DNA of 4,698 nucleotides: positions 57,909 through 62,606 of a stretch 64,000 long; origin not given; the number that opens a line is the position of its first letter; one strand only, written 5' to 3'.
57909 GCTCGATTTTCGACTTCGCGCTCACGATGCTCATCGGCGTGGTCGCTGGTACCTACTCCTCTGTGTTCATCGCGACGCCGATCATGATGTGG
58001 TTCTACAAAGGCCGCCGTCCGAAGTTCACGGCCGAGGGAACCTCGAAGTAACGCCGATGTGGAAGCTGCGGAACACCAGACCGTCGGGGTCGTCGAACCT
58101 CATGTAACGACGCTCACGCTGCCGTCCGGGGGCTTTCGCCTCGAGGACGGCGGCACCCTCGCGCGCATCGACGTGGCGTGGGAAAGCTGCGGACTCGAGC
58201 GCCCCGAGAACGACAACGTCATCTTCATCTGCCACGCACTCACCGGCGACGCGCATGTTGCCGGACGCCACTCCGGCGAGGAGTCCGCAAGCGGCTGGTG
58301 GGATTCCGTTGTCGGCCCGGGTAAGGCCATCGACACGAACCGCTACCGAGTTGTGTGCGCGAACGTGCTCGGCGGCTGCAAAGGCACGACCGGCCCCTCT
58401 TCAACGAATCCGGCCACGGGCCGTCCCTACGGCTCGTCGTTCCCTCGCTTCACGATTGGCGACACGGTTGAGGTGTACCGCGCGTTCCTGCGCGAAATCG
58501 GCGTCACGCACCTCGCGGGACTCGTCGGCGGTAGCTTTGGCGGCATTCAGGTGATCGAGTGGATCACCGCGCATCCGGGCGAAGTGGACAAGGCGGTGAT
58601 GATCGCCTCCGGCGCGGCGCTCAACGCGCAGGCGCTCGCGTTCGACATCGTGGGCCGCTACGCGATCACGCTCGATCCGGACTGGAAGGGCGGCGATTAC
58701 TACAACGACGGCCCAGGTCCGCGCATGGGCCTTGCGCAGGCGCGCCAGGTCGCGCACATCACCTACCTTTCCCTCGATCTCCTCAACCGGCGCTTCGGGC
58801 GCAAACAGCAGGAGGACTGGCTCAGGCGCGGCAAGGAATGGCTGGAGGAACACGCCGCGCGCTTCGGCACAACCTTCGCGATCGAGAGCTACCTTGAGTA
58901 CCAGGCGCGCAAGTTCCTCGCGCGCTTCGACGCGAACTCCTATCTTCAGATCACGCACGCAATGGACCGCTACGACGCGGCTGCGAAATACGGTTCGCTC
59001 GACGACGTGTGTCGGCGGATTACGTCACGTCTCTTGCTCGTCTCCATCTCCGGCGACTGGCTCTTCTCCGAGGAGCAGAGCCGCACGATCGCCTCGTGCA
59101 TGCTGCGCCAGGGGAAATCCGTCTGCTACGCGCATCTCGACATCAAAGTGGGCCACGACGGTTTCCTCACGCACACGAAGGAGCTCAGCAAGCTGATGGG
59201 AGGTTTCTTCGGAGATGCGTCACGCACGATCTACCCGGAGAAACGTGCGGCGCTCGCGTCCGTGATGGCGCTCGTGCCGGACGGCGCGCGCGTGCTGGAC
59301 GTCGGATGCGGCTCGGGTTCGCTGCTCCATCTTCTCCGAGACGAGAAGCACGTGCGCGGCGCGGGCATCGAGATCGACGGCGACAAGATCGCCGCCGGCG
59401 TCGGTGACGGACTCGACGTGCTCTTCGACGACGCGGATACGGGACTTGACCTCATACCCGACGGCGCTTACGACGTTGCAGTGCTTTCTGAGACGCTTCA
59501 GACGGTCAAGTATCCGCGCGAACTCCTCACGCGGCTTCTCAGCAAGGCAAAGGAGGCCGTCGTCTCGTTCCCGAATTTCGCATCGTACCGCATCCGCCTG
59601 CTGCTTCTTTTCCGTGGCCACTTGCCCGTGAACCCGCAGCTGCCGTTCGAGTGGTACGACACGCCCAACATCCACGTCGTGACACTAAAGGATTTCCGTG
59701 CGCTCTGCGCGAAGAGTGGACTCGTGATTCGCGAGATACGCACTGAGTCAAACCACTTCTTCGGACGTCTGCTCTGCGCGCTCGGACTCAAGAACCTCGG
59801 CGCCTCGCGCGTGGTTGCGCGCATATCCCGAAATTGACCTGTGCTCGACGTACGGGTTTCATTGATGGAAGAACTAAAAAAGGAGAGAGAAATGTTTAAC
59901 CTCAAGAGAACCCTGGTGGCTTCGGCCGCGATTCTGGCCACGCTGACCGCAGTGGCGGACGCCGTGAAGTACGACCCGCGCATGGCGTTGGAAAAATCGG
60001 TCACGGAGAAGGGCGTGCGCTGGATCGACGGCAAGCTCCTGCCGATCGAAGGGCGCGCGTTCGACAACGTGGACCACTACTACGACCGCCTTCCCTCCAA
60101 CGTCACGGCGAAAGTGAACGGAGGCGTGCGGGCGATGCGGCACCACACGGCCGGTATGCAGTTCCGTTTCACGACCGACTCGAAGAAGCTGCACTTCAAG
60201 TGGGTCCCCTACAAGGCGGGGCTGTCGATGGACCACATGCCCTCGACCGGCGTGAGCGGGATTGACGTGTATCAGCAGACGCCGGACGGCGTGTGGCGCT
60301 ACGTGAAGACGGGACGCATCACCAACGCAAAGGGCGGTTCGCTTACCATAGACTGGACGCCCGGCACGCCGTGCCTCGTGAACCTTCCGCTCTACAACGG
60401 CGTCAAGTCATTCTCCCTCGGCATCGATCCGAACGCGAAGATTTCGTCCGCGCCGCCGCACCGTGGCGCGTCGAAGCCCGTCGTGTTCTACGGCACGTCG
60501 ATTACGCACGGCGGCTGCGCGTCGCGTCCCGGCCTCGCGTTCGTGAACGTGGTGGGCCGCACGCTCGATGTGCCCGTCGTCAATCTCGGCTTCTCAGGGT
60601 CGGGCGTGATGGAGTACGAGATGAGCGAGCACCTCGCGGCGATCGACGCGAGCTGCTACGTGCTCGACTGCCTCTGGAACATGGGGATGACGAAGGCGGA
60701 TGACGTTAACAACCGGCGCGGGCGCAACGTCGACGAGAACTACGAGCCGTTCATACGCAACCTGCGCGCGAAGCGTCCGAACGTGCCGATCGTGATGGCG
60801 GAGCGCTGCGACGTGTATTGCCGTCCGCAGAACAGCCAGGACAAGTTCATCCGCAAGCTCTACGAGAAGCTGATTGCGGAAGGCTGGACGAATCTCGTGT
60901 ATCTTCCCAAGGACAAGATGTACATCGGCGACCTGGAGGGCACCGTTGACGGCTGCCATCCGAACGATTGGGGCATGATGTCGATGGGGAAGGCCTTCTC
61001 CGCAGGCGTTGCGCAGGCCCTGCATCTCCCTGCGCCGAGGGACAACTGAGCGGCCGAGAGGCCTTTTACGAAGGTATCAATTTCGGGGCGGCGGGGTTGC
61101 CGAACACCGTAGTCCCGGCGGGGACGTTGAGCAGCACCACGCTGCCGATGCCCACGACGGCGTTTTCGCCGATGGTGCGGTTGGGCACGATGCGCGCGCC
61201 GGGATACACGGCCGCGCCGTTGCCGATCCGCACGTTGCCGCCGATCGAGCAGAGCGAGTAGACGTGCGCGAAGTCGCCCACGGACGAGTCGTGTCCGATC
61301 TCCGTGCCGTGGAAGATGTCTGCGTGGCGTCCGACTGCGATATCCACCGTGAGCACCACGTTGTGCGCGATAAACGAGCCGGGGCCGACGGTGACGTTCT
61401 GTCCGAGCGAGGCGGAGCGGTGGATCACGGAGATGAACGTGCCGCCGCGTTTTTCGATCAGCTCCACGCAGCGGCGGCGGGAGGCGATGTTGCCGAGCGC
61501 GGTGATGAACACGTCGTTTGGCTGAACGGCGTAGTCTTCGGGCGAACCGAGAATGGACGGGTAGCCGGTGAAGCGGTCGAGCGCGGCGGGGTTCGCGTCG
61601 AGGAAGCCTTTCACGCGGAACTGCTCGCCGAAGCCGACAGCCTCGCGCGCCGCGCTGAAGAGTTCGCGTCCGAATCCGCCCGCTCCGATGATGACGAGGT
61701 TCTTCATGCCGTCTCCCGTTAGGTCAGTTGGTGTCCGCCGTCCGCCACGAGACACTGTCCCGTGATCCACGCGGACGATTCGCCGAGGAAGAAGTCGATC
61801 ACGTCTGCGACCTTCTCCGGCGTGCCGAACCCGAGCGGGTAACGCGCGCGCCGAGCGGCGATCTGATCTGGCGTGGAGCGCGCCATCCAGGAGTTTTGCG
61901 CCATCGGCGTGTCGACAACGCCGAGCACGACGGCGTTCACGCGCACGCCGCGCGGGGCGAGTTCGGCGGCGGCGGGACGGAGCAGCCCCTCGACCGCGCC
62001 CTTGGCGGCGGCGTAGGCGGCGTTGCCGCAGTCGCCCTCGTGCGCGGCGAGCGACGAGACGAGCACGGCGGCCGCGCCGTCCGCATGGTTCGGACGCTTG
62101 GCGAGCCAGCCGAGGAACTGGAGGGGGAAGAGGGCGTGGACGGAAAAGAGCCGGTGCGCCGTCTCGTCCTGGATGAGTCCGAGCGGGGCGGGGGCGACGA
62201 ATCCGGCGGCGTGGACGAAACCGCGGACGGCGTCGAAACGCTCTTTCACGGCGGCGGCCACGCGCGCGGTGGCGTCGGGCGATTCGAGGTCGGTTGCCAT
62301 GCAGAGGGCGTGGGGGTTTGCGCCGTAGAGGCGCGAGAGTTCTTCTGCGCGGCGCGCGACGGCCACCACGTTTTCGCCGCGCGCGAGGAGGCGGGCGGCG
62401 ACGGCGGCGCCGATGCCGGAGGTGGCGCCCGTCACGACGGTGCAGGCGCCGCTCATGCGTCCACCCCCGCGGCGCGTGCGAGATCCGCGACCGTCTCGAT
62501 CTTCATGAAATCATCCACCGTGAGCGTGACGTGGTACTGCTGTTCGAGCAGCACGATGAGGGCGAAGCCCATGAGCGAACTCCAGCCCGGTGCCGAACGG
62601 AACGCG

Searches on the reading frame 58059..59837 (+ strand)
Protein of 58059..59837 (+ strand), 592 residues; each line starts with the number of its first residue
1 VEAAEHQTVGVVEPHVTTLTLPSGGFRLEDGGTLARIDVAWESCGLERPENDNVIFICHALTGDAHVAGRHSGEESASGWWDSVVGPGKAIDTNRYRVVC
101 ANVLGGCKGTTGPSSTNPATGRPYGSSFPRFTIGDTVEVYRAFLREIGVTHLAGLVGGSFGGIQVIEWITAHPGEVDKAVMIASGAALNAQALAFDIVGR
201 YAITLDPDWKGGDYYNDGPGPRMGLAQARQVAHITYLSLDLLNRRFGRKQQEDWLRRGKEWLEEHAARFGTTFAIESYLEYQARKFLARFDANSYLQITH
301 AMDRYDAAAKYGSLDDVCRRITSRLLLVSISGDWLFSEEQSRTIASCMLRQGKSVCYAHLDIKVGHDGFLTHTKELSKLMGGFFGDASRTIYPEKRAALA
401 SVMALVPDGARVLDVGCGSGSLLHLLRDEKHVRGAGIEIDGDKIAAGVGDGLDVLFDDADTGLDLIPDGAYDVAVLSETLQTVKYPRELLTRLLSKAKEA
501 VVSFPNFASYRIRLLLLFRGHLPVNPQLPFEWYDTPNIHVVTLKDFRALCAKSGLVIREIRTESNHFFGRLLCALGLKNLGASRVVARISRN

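Call 27: search_protein_families(library=pfam, proteins=[window:58059-59837:+], max_evalue=0.001)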
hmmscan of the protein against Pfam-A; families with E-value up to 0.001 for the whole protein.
window:58059-59837:+ (592 aa): 8 families
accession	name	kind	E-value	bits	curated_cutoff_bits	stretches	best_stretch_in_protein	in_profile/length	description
PF07021.18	MetW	-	5e-54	183.3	21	1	396-557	1-162/193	Methionine biosynthesis protein MetW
PF00561.26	Abhydrolase_1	-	1.3e-16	61.5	25.8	1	54-347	2-224/245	alpha/beta hydrolase fold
PF13489.12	Methyltransf_23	-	2.5e-12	47.3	27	1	406-559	20-163/164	Methyltransferase domain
PF08242.18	Methyltransf_12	-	3.2e-05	25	30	1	413-493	1-88/98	Methyltransferase domain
PF13847.12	Methyltransf_31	-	6.3e-05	23.1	27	1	408-498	3-102/145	Methyltransferase domain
PF12697.13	Abhydrolase_6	-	0.00018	22.7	26.3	1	124-285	38-169/217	Alpha/beta hydrolase family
PF08241.18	Methyltransf_11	-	0.0002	22.4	21.2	1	413-492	1-82/95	Methyltransferase domain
PF13649.12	Methyltransf_25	-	0.0003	21.8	27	1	412-490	1-86/97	Methyltransferase domain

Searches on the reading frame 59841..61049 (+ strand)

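Call 27: search_protein_families(library=pfam, proteins=[window:59841-61049:+], max_evalue=0.001)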
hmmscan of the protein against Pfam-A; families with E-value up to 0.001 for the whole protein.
window:59841-61049:+ (402 aa): 3 families
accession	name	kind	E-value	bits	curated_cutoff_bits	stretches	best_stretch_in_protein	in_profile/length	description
PF14606.12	Lipase_GDSL_3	-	5.7e-45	154.2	27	1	212-386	2-173/178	GDSL-like Lipase/Acylhydrolase family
PF14607.12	GxDLY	-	2.7e-34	118.5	27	1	60-201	2-146/146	N-terminus of Esterase_SGNH_hydro-type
PF13472.12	Lipase_GDSL_2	-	4.9e-07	30.9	32.9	1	216-378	1-175/178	GDSL-like Lipase/Acylhydrolase family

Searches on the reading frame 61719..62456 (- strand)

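Call 27: search_protein_families(library=pfam, proteins=[window:61719-62456:-], max_evalue=0.001)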
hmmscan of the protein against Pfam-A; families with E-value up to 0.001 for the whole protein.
window:61719-62456:- (245 aa): 6 families
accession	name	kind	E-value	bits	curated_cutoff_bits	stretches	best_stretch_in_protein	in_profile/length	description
PF13561.12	adh_short_C2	-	8.1e-41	140.6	27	1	10-241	1-234/236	Enoyl-(Acyl carrier protein) reductase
PF00106.31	adh_short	-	3e-34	118.6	26.6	1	6-190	3-191/195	short chain dehydrogenase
PF08659.16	KR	-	3.9e-16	59.9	22.6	1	6-161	3-162/180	KR domain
PF23441.1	SDR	-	1.2e-06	28.5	27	1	6-242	10-255/258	SDR-like rossmann domain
PF13460.12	NAD_binding_10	-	2.1e-05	24.9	27.2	1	10-68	1-59/184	NAD(P)H-binding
PF01370.27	Epimerase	-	3.8e-05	23.6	20.9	1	7-87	2-74/240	NAD dependent epimerase/dehydratase family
